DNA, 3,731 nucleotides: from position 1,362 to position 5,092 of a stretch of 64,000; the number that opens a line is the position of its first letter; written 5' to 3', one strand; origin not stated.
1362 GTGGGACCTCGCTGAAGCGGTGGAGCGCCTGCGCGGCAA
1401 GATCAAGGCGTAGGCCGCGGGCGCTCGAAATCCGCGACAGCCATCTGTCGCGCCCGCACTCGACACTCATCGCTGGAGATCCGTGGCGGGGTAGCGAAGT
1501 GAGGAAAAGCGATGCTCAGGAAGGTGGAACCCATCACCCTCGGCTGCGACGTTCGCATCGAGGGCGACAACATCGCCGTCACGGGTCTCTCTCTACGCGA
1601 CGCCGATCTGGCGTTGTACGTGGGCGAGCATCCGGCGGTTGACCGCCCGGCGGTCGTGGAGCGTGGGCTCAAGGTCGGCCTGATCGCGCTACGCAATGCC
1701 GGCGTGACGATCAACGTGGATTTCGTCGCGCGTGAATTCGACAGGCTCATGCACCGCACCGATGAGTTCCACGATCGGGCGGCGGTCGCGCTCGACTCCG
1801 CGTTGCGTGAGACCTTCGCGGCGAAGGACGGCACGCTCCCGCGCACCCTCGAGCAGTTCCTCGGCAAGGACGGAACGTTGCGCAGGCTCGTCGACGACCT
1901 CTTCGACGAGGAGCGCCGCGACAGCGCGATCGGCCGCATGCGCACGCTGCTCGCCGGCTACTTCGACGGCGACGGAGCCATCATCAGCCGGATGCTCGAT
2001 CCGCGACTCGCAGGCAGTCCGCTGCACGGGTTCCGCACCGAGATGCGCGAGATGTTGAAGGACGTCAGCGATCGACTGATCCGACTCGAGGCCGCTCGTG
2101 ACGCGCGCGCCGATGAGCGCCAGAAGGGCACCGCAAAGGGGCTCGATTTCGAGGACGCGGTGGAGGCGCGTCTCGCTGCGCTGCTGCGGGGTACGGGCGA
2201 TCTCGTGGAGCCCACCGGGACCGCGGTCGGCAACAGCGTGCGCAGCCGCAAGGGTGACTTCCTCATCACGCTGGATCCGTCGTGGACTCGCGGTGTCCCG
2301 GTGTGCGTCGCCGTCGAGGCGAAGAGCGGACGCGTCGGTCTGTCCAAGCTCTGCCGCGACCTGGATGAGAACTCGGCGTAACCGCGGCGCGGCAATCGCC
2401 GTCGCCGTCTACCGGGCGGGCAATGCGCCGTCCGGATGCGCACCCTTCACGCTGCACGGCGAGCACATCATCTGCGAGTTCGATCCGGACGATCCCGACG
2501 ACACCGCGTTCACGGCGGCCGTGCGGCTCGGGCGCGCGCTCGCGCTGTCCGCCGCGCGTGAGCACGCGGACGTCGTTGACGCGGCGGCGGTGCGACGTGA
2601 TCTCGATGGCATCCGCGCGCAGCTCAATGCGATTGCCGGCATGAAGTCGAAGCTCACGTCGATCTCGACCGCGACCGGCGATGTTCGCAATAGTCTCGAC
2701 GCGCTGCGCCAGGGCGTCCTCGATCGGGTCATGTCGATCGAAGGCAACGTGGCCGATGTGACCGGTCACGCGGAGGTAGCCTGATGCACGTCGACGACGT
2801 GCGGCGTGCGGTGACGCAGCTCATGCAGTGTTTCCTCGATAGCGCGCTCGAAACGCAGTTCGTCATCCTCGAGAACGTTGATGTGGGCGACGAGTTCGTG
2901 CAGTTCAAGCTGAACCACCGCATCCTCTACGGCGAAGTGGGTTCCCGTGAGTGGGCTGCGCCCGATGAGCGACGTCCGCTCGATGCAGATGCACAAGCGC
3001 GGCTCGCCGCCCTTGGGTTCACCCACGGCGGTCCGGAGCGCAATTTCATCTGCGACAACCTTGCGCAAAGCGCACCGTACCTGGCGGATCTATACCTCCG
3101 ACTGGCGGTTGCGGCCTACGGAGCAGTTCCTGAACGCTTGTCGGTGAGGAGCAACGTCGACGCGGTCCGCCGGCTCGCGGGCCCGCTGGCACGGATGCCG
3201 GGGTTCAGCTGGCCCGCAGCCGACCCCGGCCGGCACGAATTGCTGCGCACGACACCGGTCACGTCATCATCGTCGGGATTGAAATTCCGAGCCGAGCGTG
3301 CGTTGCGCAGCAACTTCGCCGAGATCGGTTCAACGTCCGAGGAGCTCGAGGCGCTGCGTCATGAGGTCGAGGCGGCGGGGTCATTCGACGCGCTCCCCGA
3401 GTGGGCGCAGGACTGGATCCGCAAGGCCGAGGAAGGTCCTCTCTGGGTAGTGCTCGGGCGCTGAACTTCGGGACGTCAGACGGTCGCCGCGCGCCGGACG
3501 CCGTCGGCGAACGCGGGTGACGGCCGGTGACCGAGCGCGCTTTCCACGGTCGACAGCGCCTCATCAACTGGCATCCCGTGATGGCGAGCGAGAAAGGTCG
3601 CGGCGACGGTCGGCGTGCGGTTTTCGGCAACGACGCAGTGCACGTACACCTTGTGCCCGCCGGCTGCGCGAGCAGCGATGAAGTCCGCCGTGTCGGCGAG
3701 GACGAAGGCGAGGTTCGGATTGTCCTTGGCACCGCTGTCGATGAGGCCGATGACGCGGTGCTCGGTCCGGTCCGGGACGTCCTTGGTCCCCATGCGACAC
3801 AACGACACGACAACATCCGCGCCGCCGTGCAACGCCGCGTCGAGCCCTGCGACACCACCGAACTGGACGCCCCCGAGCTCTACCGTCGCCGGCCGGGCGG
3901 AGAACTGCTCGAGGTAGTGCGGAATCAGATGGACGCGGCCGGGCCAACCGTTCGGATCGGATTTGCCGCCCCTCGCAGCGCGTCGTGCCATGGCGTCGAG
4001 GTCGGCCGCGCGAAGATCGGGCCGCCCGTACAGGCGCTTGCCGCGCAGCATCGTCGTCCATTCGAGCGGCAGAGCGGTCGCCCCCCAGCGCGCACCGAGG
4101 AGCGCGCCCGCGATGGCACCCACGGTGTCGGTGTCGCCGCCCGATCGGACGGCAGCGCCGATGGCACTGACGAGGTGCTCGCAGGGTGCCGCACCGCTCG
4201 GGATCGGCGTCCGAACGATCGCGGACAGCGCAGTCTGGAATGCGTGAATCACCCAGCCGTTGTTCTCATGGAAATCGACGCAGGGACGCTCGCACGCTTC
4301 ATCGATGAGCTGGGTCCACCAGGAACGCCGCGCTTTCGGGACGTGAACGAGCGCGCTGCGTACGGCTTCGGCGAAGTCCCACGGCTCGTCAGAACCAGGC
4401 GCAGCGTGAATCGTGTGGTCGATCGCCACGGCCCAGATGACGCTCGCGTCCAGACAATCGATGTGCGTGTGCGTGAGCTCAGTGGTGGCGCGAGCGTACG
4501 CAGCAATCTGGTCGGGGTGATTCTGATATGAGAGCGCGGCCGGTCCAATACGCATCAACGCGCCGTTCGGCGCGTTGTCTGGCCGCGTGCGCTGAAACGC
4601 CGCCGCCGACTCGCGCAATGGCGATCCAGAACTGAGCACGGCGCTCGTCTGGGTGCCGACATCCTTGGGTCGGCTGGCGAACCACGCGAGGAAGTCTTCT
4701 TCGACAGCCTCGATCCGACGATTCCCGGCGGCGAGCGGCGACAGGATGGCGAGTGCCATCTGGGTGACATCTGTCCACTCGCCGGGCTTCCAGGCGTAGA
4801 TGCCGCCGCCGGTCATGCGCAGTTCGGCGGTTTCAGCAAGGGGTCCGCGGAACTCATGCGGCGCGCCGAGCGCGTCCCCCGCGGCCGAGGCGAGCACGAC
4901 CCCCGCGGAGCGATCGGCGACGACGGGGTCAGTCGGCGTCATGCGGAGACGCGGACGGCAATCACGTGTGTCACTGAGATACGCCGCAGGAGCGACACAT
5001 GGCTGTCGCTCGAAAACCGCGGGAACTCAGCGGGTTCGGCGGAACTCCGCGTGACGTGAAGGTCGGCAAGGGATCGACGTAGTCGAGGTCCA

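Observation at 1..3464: Edge-truncated operon: SMC-like ABC ATPase, small helical protein, coiled-coil PD-(D/E)xK protein and YbjN-like protein - candidate uncharacterised DNA-surveillance or defence module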

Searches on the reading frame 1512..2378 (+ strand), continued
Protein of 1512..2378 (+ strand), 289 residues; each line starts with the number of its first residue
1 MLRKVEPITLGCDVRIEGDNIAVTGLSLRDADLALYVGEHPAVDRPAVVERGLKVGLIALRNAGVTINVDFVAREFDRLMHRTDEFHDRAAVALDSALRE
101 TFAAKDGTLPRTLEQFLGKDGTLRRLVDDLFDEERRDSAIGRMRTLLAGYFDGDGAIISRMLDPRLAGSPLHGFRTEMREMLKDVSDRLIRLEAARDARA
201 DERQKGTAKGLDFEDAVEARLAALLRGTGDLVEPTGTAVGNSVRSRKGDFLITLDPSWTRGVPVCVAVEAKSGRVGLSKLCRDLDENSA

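Call 95: find_encoding_contigs(protein=P0092, flank=8000, max_places=1)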
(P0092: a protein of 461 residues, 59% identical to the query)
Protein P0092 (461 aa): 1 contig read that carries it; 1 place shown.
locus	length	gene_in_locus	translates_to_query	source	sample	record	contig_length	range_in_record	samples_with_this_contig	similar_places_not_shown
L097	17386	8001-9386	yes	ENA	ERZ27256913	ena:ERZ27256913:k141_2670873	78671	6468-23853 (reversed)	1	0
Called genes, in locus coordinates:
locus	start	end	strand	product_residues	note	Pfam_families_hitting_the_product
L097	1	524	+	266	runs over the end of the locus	PF00106:adh_short, PF08659:KR (weak), PF23441:SDR, PF13561:adh_short_C2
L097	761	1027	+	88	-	PF13711:DUF4160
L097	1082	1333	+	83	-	PF10387:DUF2442 (weak)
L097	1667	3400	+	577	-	-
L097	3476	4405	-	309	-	PF13391:HNH_2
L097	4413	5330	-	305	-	PF13391:HNH_2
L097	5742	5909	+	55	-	-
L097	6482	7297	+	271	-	PF08378:NERD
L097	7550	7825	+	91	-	-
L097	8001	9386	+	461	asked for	-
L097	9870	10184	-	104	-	-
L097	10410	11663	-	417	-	-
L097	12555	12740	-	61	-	PF00196:GerE, PF04545:Sigma70_r4 (weak), PF13384:HTH_23 (faint)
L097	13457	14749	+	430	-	-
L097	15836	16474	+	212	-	-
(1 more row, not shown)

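Call 99: search_protein_families(library=phrogs, proteins=[L001:7070-9505:+, P0001, L001:6529-7074:+], max_evalue=0.01)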
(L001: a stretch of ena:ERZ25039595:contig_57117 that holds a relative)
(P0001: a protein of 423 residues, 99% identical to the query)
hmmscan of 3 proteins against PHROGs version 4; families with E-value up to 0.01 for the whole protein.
L001:7070-9505:+ (812 aa): 11 families
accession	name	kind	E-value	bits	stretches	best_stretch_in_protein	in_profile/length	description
phrog_77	-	DNA, RNA and nucleotide metabolism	1.9e-15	57.5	1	66-149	298-376/967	SbcC-like subunit of palindrome specific endonuclease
phrog_5836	-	unknown function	2.4e-08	33.4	1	532-654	926-1045/1071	-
phrog_4747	-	unknown function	2.9e-07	30.9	1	66-119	3-52/610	-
phrog_1499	-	unknown function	1.8e-06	28.5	1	81-153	17-86/427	-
phrog_3940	-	unknown function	3.5e-05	23.8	1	65-115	4-51/537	-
phrog_9802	-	unknown function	0.00017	21.8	0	83-134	19-71/438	-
phrog_2801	-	unknown function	0.00073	19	1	580-646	497-573/735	-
phrog_293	-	moron, auxiliary metabolic gene and host takeover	0.0013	17.8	0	606-653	287-336/1058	ABC transporter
phrog_2392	-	moron, auxiliary metabolic gene and host takeover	0.0022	17.3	0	84-109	503-527/726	ABC transporter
phrog_8323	-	unknown function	0.0025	17.4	1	63-112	48-94/623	-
phrog_25246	-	moron, auxiliary metabolic gene and host takeover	0.0074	15.8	0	579-652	258-327/616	ABC transporter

P0001 (423 aa): 0 families

L001:6529-7074:+ (182 aa): 0 families

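Call 100: search_protein_families(library=pfam, proteins=[L095:3134-3820:+, L095:5702-6133:+, L095:6146-6811:+, L094:9359-9964:+], max_evalue=0.001)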
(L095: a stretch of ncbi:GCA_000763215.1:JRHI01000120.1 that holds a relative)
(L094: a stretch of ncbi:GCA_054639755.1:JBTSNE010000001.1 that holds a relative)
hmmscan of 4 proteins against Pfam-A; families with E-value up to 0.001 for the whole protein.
L095:3134-3820:+ (229 aa): 0 families

L095:5702-6133:+ (144 aa): 0 families

L095:6146-6811:+ (222 aa): 0 families

L094:9359-9964:+ (202 aa): 0 families

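Call 104: find_related_loci(query=A2, collection=viral_contigs, flank=8000)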
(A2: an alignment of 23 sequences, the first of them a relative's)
Query A2 (423 aa) in viral_contigs; peptide patterns used: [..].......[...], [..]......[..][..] (x = any residue, [..] = any of these).
66 stretches matched a pattern, but none encodes a relative of the query by tblastn (E <= 1e-3).

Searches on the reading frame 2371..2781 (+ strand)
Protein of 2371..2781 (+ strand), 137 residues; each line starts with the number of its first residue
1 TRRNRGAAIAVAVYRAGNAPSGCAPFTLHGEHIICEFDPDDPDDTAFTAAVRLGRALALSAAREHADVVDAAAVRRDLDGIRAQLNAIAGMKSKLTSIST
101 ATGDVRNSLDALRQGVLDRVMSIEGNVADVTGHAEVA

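Call 7: search_protein_families(library=pfam, proteins=[window:2371-2781:+], max_evalue=1)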
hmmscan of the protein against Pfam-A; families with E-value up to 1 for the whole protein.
window:2371-2781:+ (137 aa): 1 family
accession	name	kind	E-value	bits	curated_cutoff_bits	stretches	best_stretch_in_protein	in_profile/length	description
PF22606.2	Cdc6-ORC-like_ATPase_lid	-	0.18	12.2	27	1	97-116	34-53/60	Cdc6/ORC-like, ATPase lid domain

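Call 8: search_protein_families(library=padloc, proteins=[window:2371-2781:+], max_evalue=1)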
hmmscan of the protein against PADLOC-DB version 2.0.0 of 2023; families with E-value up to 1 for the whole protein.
window:2371-2781:+ (137 aa): 0 families

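Call 9: search_protein_families(library=ncbifam, proteins=[window:2371-2781:+], max_evalue=1)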
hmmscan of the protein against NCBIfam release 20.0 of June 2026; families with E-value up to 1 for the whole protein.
window:2371-2781:+ (137 aa): 1 family
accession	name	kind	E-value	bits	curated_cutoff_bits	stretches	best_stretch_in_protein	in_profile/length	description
NF005909.0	PRK07890.1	subfamily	0.043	13.1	258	1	53-104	19-67/260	short chain dehydrogenase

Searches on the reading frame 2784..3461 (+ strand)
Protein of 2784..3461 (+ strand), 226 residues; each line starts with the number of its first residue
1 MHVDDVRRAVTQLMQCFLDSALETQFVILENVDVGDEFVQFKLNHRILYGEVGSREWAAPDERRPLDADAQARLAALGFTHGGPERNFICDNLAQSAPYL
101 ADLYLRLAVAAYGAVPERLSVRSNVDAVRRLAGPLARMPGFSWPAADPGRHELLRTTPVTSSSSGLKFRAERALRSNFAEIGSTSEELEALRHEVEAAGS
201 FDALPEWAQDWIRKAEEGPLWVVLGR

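Call 7: search_protein_families(library=pfam, proteins=[window:2784-3461:+], max_evalue=1)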
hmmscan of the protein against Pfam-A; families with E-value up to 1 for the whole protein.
window:2784-3461:+ (226 aa): 2 families
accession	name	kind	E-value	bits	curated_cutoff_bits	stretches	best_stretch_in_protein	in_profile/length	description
PF22552.1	TY-Chap3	-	7.8e-07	30.2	27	1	22-107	18-104/117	T3SS (YopN, CesT) and YbjN peptide-binding chaperone 3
PF23579.1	ARM_TBCD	-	0.15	11.6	27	1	134-213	176-245/280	Tubulin-specific chaperone D-like, ARM repeat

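Call 8: search_protein_families(library=padloc, proteins=[window:2784-3461:+], max_evalue=1)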
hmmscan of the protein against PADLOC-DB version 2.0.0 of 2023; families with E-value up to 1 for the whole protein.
window:2784-3461:+ (226 aa): 0 families

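Call 9: search_protein_families(library=ncbifam, proteins=[window:2784-3461:+], max_evalue=1)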
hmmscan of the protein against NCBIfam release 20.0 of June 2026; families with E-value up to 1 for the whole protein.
window:2784-3461:+ (226 aa): 0 families

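Call 70: search_solved_structures(query=window:2784-3461:+, max_evalue=10)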
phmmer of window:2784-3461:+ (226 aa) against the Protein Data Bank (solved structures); distinct sequences matched with E-value up to 10: 1.
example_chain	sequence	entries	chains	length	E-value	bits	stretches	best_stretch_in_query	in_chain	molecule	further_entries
6jls_A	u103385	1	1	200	0.092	15.7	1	46-153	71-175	Putative flavoprotein decarboxylase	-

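Call 99: search_protein_families(library=phrogs, proteins=[window:2784-3461:+], max_evalue=0.01)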
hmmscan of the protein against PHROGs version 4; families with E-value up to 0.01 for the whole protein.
window:2784-3461:+ (226 aa): 0 families

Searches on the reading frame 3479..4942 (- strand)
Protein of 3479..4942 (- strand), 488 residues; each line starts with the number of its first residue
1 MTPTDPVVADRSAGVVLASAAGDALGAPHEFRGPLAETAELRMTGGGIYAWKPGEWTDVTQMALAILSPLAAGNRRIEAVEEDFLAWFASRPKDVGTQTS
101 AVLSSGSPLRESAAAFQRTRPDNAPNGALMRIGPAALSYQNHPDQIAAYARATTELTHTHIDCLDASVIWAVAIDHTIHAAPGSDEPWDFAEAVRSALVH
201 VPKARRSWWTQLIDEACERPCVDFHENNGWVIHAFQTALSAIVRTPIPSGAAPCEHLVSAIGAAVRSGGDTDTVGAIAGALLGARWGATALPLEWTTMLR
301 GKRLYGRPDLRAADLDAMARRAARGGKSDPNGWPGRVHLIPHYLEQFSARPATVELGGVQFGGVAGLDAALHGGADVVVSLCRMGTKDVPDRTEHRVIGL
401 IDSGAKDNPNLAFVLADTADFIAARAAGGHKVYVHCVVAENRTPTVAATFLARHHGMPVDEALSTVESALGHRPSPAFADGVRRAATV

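Call 7: search_protein_families(library=pfam, proteins=[window:3479-4942:-], max_evalue=1)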
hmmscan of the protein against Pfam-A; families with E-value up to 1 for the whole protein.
window:3479-4942:- (488 aa): 3 families
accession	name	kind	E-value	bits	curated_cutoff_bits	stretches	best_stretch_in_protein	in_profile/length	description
PF03747.19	ADP_ribosyl_GH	-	1.1e-49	170.1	26.2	1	14-292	1-285/287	ADP-ribosylglycohydrolase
PF00782.25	DSPc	-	1.9e-07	31.4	33.5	1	410-469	54-113/133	Dual specificity phosphatase, catalytic domain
PF22785.1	Tc-R-P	-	0.21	12.6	27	0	418-454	68-104/106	Polymorphic toxin system, DSP-PTPase phosphatase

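Call 8: search_protein_families(library=padloc, proteins=[window:3479-4942:-], max_evalue=1)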
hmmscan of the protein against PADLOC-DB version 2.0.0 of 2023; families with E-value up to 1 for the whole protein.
window:3479-4942:- (488 aa): 0 families

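Call 9: search_protein_families(library=ncbifam, proteins=[window:3479-4942:-], max_evalue=1)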
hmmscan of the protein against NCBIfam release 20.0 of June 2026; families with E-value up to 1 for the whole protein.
window:3479-4942:- (488 aa): 3 families
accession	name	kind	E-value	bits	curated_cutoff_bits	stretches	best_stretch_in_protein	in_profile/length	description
TIGR02662.1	dinitro_DRAG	equivalog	6.3e-25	88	337.05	1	9-299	2-267/287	ADP-ribosyl-[dinitrogen reductase] hydrolase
NF041672.1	ADPriboarghdlase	equivalog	8.5e-21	74.1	490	1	7-299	65-342/361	ADP-ribosylarginine hydrolase Tri1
NF005438.0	PRK07027.1-1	equivalog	0.0057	16.9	190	1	192-265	21-92/125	cobalamin biosynthesis protein CbiG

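Call 99: search_protein_families(library=phrogs, proteins=[window:3479-4942:-], max_evalue=0.01)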
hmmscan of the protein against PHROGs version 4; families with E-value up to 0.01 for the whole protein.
window:3479-4942:- (488 aa): 2 families
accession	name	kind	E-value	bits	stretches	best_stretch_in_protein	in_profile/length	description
phrog_6572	-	other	7.1e-36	125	1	9-296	5-287/325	ADP-ribosylglycohydrolase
phrog_22100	-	unknown function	1.3e-15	58.6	1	14-299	5-286/306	-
